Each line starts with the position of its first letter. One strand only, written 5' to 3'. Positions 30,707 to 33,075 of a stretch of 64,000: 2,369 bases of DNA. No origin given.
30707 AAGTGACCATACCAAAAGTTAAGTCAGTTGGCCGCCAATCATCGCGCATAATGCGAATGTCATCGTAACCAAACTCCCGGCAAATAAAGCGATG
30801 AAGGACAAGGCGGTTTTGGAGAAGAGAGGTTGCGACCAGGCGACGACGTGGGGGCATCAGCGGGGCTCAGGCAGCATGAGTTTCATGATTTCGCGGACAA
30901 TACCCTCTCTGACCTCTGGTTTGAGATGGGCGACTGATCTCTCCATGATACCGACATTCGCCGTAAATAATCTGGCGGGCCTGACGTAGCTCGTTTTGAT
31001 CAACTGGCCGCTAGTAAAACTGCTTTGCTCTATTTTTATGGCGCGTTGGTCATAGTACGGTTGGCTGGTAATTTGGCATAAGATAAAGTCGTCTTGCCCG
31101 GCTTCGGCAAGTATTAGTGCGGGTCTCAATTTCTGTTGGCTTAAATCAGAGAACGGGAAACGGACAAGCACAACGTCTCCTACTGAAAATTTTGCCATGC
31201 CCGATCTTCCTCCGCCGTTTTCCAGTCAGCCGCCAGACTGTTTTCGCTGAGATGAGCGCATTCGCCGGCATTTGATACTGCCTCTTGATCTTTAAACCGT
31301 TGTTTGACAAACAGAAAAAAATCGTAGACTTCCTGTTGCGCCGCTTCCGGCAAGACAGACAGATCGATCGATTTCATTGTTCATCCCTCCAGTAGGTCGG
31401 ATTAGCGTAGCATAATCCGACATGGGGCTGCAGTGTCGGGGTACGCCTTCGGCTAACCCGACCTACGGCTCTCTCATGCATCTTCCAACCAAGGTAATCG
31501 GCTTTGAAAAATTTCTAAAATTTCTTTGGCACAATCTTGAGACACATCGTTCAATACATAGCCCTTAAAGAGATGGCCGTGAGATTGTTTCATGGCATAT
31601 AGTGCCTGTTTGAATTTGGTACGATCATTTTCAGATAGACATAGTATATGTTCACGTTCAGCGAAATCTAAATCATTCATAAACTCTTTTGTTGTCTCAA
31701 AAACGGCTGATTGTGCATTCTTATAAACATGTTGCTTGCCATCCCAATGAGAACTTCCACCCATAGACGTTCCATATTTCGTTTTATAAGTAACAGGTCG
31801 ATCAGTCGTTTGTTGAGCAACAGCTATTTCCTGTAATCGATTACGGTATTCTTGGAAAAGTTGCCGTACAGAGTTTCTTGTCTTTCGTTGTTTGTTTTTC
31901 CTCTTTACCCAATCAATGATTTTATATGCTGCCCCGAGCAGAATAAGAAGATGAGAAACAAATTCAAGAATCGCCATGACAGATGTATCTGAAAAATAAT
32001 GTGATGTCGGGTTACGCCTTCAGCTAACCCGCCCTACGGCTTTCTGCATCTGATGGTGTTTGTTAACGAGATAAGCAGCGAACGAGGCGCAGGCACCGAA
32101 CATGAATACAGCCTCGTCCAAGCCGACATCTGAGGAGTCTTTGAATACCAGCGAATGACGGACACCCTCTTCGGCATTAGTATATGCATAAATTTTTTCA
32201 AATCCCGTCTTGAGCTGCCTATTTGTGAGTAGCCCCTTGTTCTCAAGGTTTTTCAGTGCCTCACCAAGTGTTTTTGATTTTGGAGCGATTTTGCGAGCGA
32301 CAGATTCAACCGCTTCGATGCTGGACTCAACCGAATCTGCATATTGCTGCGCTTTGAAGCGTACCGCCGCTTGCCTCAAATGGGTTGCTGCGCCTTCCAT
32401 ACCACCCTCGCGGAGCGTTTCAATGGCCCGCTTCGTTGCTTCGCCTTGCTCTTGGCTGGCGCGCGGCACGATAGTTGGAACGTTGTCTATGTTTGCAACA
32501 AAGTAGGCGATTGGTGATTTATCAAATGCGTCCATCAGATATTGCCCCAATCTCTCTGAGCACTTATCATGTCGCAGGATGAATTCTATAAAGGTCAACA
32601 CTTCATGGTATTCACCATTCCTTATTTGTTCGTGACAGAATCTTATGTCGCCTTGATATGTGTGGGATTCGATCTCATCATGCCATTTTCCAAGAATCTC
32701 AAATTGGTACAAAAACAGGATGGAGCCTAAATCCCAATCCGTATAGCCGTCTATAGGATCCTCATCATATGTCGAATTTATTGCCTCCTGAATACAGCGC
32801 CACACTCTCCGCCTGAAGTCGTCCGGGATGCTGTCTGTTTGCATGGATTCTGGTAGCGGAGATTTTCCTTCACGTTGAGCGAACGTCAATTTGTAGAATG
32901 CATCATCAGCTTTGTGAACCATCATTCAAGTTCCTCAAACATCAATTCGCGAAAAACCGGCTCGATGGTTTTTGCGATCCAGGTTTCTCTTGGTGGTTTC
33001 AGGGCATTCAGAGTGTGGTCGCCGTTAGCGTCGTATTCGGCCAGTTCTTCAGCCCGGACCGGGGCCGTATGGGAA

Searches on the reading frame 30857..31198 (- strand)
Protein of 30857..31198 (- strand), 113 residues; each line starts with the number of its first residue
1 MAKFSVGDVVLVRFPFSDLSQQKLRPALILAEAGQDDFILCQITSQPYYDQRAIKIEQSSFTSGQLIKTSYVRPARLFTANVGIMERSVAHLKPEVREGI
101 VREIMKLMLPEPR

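Call 3: search_protein_families(library=pfam, proteins=[window:30857-31198:-], max_evalue=0.01)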
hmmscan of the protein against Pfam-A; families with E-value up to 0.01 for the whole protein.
window:30857-31198:- (113 aa): 1 family
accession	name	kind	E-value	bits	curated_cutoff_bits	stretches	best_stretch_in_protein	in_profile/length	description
PF02452.23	PemK_toxin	-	5.3e-07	30.3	23.1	1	7-106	3-107/109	PemK-like, MazF-like toxin of type II toxin-antitoxin system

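Call 4: search_protein_families(library=padloc, proteins=[window:30857-31198:-], max_evalue=0.01)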
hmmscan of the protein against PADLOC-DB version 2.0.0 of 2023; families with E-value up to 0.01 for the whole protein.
window:30857-31198:- (113 aa): 0 families

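Call 5: search_protein_families(library=ncbifam, proteins=[window:30857-31198:-], max_evalue=0.01)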
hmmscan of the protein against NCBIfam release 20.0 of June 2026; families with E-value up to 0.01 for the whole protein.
window:30857-31198:- (113 aa): 0 families

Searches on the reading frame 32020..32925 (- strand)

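Call 3: search_protein_families(library=pfam, proteins=[window:32020-32925:-], max_evalue=0.01)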
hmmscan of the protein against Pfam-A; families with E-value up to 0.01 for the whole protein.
window:32020-32925:- (301 aa): 1 family
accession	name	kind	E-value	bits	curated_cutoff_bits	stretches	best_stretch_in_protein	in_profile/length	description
PF18863.6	AbiJ_NTD4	-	3.3e-15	57.3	34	1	14-169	2-151/152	AbiJ N-terminal domain 4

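Call 4: search_protein_families(library=padloc, proteins=[window:32020-32925:-], max_evalue=0.01)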
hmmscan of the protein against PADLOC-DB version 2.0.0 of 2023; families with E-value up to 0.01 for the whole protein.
window:32020-32925:- (301 aa): 3 families
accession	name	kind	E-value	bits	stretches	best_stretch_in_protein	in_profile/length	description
PDLC04997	PDC-S32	-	2.7e-48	163.1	1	12-291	6-282/285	-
PDLC04996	PDC-S32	-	3.1e-43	146.4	1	14-291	4-277/280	-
PDLC01268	CasR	-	0.0067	14.4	0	203-239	137-173/179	"CAS-I,CAS-II,CAS-III,CAS-IV,CAS-V,CAS-VI; associated_signaling"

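Call 5: search_protein_families(library=ncbifam, proteins=[window:32020-32925:-], max_evalue=0.01)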
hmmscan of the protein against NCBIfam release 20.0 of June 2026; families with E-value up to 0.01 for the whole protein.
window:32020-32925:- (301 aa): 0 families
